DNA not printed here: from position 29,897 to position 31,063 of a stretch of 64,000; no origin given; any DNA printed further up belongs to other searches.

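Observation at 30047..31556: Orphan radical SAM enzyme encoded directly downstream of the RNR repressor NrdR, with no ribonucleotide reductase gene nearby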

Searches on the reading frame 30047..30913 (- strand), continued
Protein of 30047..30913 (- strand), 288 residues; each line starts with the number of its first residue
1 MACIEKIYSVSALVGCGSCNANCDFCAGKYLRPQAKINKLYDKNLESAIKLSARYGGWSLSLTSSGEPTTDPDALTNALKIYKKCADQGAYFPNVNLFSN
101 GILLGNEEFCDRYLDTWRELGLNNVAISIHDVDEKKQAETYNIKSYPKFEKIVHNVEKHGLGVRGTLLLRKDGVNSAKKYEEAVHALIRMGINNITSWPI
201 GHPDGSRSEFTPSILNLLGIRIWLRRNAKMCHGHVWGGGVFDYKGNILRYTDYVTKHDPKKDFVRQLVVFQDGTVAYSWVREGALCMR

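Call 56: fold_search(model_id=the predicted structure, library=viral)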
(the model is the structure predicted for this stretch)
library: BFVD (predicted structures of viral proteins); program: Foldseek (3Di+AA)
matches with E <= 10: 883; with E <= 0.001: 37
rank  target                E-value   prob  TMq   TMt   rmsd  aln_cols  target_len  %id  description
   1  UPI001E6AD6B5         4.6e-11  1.00  0.73  0.47   8.3       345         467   15  (no name look-up for this kind of identifier)
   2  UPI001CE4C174         4.8e-11  1.00  0.67  0.52   7.7       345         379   18  (no name look-up for this kind of identifier)
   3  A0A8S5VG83            5.7e-09  1.00  0.57  0.45   6.4       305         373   16  Putative Fe-S oxidoreductase [Myoviridae sp. ctkfK18]
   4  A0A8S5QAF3            2.9e-08  1.00  0.60  0.63   4.1       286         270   14  Radical SAM core domain-containing protein [Siphoviridae sp. ctu9a31]
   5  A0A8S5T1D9            6.0e-07  1.00  0.46  0.32   5.0       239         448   15  Fe-S oxidoreductase [Myoviridae sp. ctWb16]
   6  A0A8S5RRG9            9.9e-07  1.00  0.55  0.40   6.8       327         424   14  Fe-S oxidoreductase [Podoviridae sp. ctXdu7]
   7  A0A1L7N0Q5            1.6e-06  1.00  0.58  0.34   5.3       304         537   13  Radical SAM core domain-containing protein [Ralstonia phage RP12]
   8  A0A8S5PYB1            1.7e-06  1.00  0.57  0.59   6.6       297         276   14  Radical SAM core domain-containing protein [Podoviridae sp. ctIlO27]
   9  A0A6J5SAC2            2.2e-06  1.00  0.49  0.45   7.0       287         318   14  4Fe4S-binding SPASM domain containing protein [uncultured Caudovirales phage]
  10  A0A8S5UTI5            2.9e-06  1.00  0.49  0.39   5.5       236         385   16  Fe-S oxidoreductase [Myoviridae sp. ctYA416]
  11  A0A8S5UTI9            3.6e-06  1.00  0.54  0.45   6.1       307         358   14  Oxidoreductase [Myoviridae sp. ctYA416]
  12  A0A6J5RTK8            5.0e-06  1.00  0.53  0.54   4.9       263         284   16  COG0820 Predicted Fe-S-cluster redox enzyme [uncultured Caudovirales phage]
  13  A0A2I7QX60            1.0e-05  1.00  0.50  0.68   6.0       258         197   12  (no name in the UniProt tables at hand)
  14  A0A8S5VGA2            1.4e-05  1.00  0.52  0.40   7.2       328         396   15  Fe-S oxidoreductase [Myoviridae sp. ctkfK18]
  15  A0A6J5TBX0            1.6e-05  1.00  0.46  0.42   9.7       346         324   13  QueE 7-carboxy-7-deazaguanine synthase [uncultured Caudovirales phage]
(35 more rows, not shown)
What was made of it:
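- On NrdG / PFL-AE activases: Activase-like models rank 38-48, with TM 0.42-0.45 (call 56).
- NrdG-like and PFL-AE-like viral models rank 38-48, with TM 0.42-0.45 (call 56).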

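Call 69: search_protein_families(library=pfam, proteins=[L009:7728-8447:+], max_evalue=0.001)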
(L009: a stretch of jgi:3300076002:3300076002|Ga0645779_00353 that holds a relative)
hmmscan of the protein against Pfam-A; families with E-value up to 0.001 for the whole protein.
L009:7728-8447:+ (239 aa): 0 families

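Call 72: find_related_loci(query=window:30047-30913:-, collection=viral_contigs, flank=8000)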
Query window:30047-30913:- (288 aa) in viral_contigs; peptide patterns used: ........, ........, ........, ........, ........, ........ (x = any residue, [..] = any of these).
4 stretches matched a pattern; 4 encode a relative of the query (tblastn E <= 1e-3); 4 distinct loci.
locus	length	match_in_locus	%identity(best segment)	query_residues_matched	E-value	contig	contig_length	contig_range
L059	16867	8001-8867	70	1-288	2e-140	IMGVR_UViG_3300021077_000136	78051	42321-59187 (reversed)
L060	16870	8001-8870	60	1-287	3e-121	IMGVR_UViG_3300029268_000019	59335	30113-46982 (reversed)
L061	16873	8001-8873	58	1-287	7e-119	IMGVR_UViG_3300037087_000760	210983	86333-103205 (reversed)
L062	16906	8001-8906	64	1-288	2e-125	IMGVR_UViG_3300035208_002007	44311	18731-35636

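Call 73: search_protein_families(library=phrogs, proteins=[L038:5695-7935:+, L038:7990-8454:+, L038:8534-9613:+, L038:2-2059:+], max_evalue=0.001)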
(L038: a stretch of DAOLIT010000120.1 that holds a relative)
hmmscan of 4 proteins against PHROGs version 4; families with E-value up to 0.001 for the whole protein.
L038:5695-7935:+ (746 aa): 4 families
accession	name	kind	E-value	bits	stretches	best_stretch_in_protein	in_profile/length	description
phrog_328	-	head and packaging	8e-17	62.9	1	13-163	15-165/339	head maturation protease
phrog_1198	-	other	1.2e-12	49.1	1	366-497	36-162/253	MutT/NUDIX hydrolase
phrog_1185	-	other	9.7e-07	29.5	1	395-434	183-223/301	nudix hydrolase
phrog_15528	-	head and packaging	2.8e-06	27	1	353-482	504-626/794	portal protein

L038:7990-8454:+ (154 aa): 1 family
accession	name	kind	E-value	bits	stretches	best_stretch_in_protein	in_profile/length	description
phrog_1731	-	head and packaging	3.3e-05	25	1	25-114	21-104/135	virion structural protein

L038:8534-9613:+ (359 aa): 1 family
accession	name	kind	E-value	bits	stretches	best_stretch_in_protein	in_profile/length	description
phrog_371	-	head and packaging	0.00087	19.7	0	113-239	84-195/303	major head protein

L038:2-2059:+ (685 aa): 4 families
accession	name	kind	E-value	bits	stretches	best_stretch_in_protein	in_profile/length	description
phrog_38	-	head and packaging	9.1e-64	217.4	1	51-659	215-715/760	terminase large subunit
phrog_4758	-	head and packaging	4.7e-39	135.2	1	102-325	15-237/243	terminase large subunit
phrog_30251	-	head and packaging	1.8e-09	37.4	1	103-314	17-229/799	terminase large subunit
phrog_5573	-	head and packaging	4.6e-08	33.8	1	530-646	131-233/250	terminase large subunit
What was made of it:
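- L038 has terminase, then the enzyme, then portal and protease (call 73). Phage copies exist (calls 72, 73). The gene occurs in phages, which very often carry RNR as an auxiliary gene (calls 72, 73; background knowledge).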

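Call 75: search_protein_families(library=pfam, proteins=[L060:5301-6527:+, L060:6547-6996:+, L060:6993-7955:+, L060:9842-10330:+, L061:7390-7956:+, L061:9741-10466:-, L059:7109-7903:+, L059:6687-7127:+, L062:6938-7510:+, L062:9850-10428:+], max_evalue=0.001)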
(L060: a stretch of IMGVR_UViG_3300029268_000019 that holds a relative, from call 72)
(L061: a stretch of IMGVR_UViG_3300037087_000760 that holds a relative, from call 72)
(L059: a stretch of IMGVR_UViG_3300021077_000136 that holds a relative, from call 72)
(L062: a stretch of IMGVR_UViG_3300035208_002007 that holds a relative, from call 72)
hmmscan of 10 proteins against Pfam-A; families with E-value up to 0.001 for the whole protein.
L060:5301-6527:+ (408 aa): 2 families
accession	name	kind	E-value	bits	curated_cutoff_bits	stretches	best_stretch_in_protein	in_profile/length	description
PF05869.16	Dam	-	9.4e-06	25.8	28.1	1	91-167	49-123/169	DNA N-6-adenine-methyltransferase (Dam)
PF21196.3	PcrA_UvrD_tudor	-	0.0005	20.3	23.9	0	349-378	4-33/48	PcrA/UvrD tudor domain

L060:6547-6996:+ (149 aa): 4 families
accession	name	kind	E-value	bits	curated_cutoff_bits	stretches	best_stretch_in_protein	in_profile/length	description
PF07883.17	Cupin_2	-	7.1e-15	54.9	27.2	1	50-119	2-70/70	Cupin domain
PF11699.14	CENP-C_C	-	1e-05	26.1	29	1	36-116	3-82/85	Mif2/CENP-C like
PF02311.25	AraC_binding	-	4.4e-05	23.7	21.1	1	74-123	30-79/135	AraC-like ligand binding domain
PF01050.24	MannoseP_isomer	-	7.6e-05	23.3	23.6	1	39-118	21-100/116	Mannose-6-phosphate isomerase C-terminal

L060:6993-7955:+ (320 aa): 0 families

L060:9842-10330:+ (162 aa): 0 families

L061:7390-7956:+ (188 aa): 2 families
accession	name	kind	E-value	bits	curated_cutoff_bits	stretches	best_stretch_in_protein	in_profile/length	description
PF13328.12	HD_4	-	1.1e-05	25.7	27.2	1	24-131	11-127/156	HD domain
PF01966.28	HD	-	6.5e-05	23.6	22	1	35-127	3-115/116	HD domain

L061:9741-10466:- (241 aa): 0 families

L059:7109-7903:+ (264 aa): 1 family
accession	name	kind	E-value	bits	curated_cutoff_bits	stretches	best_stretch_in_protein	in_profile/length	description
PF08719.17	NADAR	-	2.4e-17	64.1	35.1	1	25-139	29-162/163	NADAR domain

L059:6687-7127:+ (146 aa): 0 families

L062:6938-7510:+ (190 aa): 0 families

L062:9850-10428:+ (192 aa): 2 families
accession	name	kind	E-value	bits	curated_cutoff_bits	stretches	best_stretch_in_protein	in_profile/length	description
PF16473.11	Rv2179c-like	-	5.1e-10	39.8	27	1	6-174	3-173/177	3'-5' exoribonuclease Rv2179c-like domain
PF00929.31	RNase_T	-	1.5e-06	29.3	24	1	7-174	2-164/164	Exonuclease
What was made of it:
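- NADAR and HD genes are neighbours in viral contigs (call 75).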

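Call 81: search_solved_structures(query=A4, max_evalue=1, show_alignments=2)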
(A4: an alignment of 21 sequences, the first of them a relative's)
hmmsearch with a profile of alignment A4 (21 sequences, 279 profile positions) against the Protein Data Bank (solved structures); distinct sequences matched with E-value up to 1: 3.
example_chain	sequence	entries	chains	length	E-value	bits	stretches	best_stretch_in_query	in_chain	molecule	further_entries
1uly_A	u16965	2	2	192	0.019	17.4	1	4-142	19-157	hypothetical protein PH1932 | hypothetical transcription regulator protein, PH1932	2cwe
5vmk_A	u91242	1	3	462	0.26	13.7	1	144-256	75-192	Bifunctional protein GlmU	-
5zuv_A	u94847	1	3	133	0.34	13.3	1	6-58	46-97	Spike glycoprotein,Spike glycoprotein,inhibitor EK1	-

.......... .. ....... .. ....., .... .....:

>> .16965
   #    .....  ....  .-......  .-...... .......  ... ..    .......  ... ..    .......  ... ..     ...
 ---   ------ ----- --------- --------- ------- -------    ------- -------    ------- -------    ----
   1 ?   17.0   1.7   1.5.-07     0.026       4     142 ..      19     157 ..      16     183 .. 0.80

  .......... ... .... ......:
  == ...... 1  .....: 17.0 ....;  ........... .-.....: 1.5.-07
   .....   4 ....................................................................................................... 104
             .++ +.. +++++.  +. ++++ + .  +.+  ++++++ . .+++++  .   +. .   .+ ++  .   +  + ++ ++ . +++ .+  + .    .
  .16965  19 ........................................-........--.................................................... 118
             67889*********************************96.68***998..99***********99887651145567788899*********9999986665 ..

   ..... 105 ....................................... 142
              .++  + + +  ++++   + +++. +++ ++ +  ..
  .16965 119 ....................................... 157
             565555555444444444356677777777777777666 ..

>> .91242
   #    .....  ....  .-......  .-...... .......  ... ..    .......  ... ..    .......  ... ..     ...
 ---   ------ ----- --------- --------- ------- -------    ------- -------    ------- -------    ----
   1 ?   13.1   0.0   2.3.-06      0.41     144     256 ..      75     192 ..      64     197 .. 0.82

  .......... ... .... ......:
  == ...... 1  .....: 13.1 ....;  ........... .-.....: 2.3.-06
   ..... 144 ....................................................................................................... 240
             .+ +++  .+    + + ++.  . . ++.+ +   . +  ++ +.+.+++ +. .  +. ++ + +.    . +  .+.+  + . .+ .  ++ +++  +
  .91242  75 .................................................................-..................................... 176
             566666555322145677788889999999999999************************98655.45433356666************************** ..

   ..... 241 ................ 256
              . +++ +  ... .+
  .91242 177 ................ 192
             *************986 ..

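Call 89: find_homologous_proteins(query=L001:6083-6922:-, max_evalue=0.001)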
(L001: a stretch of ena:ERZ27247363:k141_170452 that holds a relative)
Query L001:6083-6922:- (279 aa): 1181 proteins with E <= 0.001 among 3224 candidates; the best 120 are listed.
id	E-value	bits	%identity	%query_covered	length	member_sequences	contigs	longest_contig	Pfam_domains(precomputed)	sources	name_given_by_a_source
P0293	2.3e-175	599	100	100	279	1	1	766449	-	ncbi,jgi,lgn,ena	ncbi:MAG: hypothetical protein WC413_03820 [Candidatus Nanoarchaeia archaeon]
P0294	7.7e-170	581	95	100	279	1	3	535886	-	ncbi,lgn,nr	ncbi:MAG: hypothetical protein PHD81_01790 [Candidatus Nanoarchaeia archaeon]|nr:hypothetical protei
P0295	1.2e-168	577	93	100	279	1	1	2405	-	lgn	-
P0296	9.9e-123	427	68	99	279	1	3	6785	-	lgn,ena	-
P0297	2.1e-119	416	66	99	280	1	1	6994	-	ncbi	-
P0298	5.5e-119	414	67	100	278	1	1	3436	-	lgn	-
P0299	8.1e-119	414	67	100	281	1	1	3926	-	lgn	-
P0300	8.3e-118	410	67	100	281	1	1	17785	-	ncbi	ncbi:MAG: hypothetical protein ABIH28_02990 [archaeon]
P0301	1.3e-117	410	62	100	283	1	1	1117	-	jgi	jgi:hypothetical protein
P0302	2.0e-117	409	65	100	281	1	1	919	-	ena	-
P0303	3.9e-117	408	65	100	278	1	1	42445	-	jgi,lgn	-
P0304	3.9e-117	408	66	100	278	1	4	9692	-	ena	-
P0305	6.2e-117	408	64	100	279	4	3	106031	-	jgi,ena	-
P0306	8.1e-117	407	65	100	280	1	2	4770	-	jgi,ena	jgi:hypothetical protein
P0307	9.7e-117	407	66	100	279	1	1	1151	-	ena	-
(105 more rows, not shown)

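Call 95: search_protein_families(library=phrogs, proteins=[L059:11983-13884:+, L059:10977-11687:+, L062:11057-12367:+, L062:12813-13832:+, L062:13810-14892:+, L060:3470-5215:-, L060:10365-11546:-, L061:5313-6362:-, L061:10599-11474:-, L061:6393-7091:-], max_evalue=0.001)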
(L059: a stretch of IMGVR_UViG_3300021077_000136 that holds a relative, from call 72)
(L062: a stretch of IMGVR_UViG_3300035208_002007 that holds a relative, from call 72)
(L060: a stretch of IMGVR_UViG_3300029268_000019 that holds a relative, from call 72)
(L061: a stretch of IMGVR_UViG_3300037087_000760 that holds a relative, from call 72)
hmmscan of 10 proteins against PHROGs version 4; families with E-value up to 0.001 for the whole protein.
L059:11983-13884:+ (633 aa): 0 families

L059:10977-11687:+ (236 aa): 11 families
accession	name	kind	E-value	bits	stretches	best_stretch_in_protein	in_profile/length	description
phrog_94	-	head and packaging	2.9e-33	117.2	1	17-227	63-278/622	head maturation protease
phrog_2976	-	head and packaging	1.4e-24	88.6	1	35-209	19-190/394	head maturation protease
phrog_133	-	head and packaging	2.7e-19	70.3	1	64-212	48-193/668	head maturation protease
phrog_1684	-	head and packaging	4.3e-19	70.1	1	61-222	69-218/284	head maturation protease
phrog_53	-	head and packaging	6.5e-16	59.6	1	65-229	118-313/583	head maturation protease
phrog_1827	-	other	6.5e-11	42.9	1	36-160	26-145/202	ATP-dependent protease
phrog_3348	-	unknown function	4.9e-10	40.2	1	65-206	68-206/386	-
phrog_23753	-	head and packaging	1.4e-08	35.7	1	58-197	35-171/298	head maturation protease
phrog_33547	-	unknown function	2.7e-07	30.9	1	61-214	26-177/357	-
phrog_5410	-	other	4e-06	27.3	1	62-160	53-148/323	ATP-dependent protease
phrog_20705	-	head and packaging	3.2e-05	23.4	1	84-214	233-365/690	virion structural protein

L062:11057-12367:+ (436 aa): 0 families

L062:12813-13832:+ (339 aa): 1 family
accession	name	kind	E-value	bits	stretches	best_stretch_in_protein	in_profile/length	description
phrog_540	-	DNA, RNA and nucleotide metabolism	1e-70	240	1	11-329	281-594/715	nucleotide-sugar epimerase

L062:13810-14892:+ (360 aa): 4 families
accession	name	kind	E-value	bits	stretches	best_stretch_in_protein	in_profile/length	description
phrog_160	-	DNA, RNA and nucleotide metabolism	5.9e-43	148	1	7-277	23-279/335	thymidylate synthase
phrog_5131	-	DNA, RNA and nucleotide metabolism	9.5e-40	137.9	1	17-306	10-265/357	thymidylate synthase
phrog_3676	-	DNA, RNA and nucleotide metabolism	1.7e-24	87.7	1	38-331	34-316/351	thymidylate synthase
phrog_5682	-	DNA, RNA and nucleotide metabolism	4.9e-11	43.3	1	139-274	53-172/209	thymidylate synthase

L060:3470-5215:- (581 aa): 1 family
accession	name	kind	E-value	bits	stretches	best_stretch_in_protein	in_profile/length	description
phrog_29329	-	unknown function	2.7e-50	172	1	4-543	9-536/1092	-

L060:10365-11546:- (393 aa): 0 families

L061:5313-6362:- (349 aa): 0 families

L061:10599-11474:- (291 aa): 4 families
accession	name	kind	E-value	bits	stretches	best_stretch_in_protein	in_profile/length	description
phrog_21376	-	unknown function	3.6e-18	65.4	1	25-290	521-686/1664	-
phrog_4700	-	unknown function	8.1e-07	29.9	1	48-109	15-73/149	-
phrog_31411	-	unknown function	3.5e-05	24.5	1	52-150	55-149/232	-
phrog_25279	-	unknown function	4.3e-05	24.5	1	42-99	10-64/199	-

L061:6393-7091:- (232 aa): 0 families

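Call 96: predict_structure(alignment_id=A6)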
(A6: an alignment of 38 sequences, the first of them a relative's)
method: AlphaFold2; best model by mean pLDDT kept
length: 279 residues; sequences in the alignment: 38
mean_pLDDT: 84.9   pTM: 0.67
mean pLDDT of the five models: 84.9, 84.3, 83.1, 82.0, 75.9
residues with pLDDT >= 90: 101; 70-90: 150; 50-70: 23; < 50: 5
segments of 3 or more residues with pLDDT < 50: 71-74
pLDDT, mean of each block of 10 residues (from residue 1): 84 84 89 90 85 64 74 55 80 78 85 85 86 96 90 89 96 93 90 93 93 95 81 70 91 91 90 82
secondary structure, 60 per line:
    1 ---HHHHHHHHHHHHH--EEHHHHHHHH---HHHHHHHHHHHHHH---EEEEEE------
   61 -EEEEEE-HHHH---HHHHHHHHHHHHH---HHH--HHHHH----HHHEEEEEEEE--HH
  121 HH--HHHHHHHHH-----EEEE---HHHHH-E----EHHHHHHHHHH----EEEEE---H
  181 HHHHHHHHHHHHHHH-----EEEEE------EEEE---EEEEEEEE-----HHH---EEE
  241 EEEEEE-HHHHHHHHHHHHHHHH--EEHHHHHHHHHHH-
elements in order: H4-16 H21-28 H32-45 E49-54 E62-67 H69-72 H76-88 H97-101 E109-116 H119-122 H125-133 E139-142 H146-150 H158-167 E172-176 H180-195 E201-205 E212-215 E219-226 E238-246 H248-263 H268-278
